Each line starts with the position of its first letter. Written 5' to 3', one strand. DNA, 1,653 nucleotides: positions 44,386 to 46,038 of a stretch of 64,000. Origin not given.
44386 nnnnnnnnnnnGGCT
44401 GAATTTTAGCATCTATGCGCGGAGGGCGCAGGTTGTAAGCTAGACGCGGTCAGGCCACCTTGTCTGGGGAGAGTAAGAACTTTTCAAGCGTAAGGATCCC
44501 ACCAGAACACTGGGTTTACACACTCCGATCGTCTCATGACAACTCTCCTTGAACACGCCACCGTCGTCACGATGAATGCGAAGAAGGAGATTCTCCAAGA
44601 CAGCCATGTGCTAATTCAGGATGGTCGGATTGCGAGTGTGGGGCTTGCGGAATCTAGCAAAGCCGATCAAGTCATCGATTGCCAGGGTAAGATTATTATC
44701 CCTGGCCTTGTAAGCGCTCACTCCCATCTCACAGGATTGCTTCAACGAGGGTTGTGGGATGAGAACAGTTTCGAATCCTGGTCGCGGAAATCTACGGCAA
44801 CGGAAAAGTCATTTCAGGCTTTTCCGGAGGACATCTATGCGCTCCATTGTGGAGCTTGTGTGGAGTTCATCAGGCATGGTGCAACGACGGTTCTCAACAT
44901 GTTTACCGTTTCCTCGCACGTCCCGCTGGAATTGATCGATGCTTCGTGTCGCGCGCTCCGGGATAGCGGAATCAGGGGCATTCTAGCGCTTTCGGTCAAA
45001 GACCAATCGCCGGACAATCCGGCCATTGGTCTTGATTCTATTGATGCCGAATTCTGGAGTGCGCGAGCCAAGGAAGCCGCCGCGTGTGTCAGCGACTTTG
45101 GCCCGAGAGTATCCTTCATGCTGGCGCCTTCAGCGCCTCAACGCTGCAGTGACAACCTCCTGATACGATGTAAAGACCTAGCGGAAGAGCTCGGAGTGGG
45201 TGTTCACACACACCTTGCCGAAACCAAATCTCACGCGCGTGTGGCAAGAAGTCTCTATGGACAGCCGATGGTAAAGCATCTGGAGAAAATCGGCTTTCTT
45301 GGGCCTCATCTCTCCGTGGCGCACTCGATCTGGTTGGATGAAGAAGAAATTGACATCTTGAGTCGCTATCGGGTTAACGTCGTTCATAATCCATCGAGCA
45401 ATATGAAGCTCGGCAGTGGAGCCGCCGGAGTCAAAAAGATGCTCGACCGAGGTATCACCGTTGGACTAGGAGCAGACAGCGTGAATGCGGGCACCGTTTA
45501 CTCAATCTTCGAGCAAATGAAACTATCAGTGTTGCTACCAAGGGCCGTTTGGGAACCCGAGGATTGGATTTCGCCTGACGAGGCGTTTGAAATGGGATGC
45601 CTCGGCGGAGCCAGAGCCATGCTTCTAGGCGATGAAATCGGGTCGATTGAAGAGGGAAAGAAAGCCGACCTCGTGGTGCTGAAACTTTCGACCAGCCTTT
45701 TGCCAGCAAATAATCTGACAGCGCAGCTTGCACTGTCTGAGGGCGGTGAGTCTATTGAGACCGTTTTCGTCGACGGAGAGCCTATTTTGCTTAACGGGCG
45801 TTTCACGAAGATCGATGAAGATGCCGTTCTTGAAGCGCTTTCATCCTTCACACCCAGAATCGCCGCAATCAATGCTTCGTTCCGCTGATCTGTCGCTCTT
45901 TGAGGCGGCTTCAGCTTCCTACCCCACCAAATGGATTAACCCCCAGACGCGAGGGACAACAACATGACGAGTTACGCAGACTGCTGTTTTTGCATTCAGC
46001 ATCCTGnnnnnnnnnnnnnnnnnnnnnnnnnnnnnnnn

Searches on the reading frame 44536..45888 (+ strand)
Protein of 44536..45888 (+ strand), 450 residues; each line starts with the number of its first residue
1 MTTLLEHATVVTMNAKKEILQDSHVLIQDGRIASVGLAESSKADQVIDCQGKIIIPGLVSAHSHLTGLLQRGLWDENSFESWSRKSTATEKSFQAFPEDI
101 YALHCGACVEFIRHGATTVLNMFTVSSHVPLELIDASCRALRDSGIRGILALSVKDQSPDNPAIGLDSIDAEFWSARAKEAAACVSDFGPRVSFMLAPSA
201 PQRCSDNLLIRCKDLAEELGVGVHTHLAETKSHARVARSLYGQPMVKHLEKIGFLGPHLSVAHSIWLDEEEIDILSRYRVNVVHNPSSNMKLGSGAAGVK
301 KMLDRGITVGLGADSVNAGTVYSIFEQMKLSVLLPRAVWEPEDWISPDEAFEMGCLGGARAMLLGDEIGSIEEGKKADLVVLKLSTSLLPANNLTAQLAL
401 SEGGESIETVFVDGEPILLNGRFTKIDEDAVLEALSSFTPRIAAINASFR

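Call 10: search_protein_families(library=pfam, proteins=[window:44536-45888:+], max_evalue=0.001)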
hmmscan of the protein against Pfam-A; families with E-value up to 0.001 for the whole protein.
window:44536-45888:+ (450 aa): 2 families
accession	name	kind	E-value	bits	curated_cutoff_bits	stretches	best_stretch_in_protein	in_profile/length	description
PF01979.26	Amidohydro_1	-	1.6e-54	185.9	25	1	53-415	1-343/345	Amidohydrolase family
PF07969.17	Amidohydro_3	-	2.1e-16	60.9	29.7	2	209-415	264-469/472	Amidohydrolase family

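Call 47: search_protein_families(library=ncbifam, proteins=[window:44536-45885:+], max_evalue=0.00001)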
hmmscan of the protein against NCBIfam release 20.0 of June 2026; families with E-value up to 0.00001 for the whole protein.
window:44536-45885:+ (450 aa): 55 families (the best 25 are shown)
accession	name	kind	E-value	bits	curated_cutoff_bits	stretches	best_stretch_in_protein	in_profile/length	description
NF004701.0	PRK06038.1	equivalog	5.7e-84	282.3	609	1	4-434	7-418/432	N-ethylammeline chlorohydrolase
NF005557.0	PRK07228.1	equivalog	2.6e-83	280.2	522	1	2-441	2-436/445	5'-deoxyadenosine deaminase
NF006252.0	PRK08393.1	equivalog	2.7e-72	244.1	617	1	14-436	13-417/424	N-ethylammeline chlorohydrolase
NF006549.0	PRK09045.1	equivalog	1.2e-71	241.6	540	1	3-445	10-442/444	TRZ/ATZ family hydrolase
NF006055.0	PRK08203.1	equivalog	1.4e-65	221.6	532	1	4-441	8-449/455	8-oxoguanine deaminase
NF004995.0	PRK06380.1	subfamily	2.9e-62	211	567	1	1-434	1-415/418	metal-dependent hydrolase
NF005540.0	PRK07203.1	equivalog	1.6e-54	185.3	444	1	4-435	3-431/444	putative aminohydrolase SsnA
NF012037.0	PRK15493.1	equivalog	3.2e-54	184.4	779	1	3-432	3-423/435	bifunctional S-methyl-5'-thioadenosine deaminase/S-adenosylhomocysteine deaminase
NF006056.0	PRK08204.1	subfamily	8.3e-54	183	391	1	3-437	5-435/449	hypothetical protein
TIGR03314.1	Se_ssnA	subfamily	3.8e-50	171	455.5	1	4-434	2-429/441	putative selenium metabolism protein SsnA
NF005211.0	PRK06687.1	equivalog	4.2e-49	167.5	703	1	5-423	4-414/419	TRZ/ATZ family protein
TIGR02967.1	guan_deamin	equivalog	2.8e-46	158.3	375.4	1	18-395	2-373/401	guanine deaminase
NF009059.0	PRK12393.1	equivalog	4.2e-43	147.7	543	1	12-432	18-445/460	amidohydrolase family protein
NF006679.0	PRK09228.1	subfamily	7.1e-42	143.7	351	1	12-393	21-396/433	guanine deaminase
NF004801.0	PRK06151.1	subfamily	6.7e-38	130.7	416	1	6-431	7-451/491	chlorohydrolase family protein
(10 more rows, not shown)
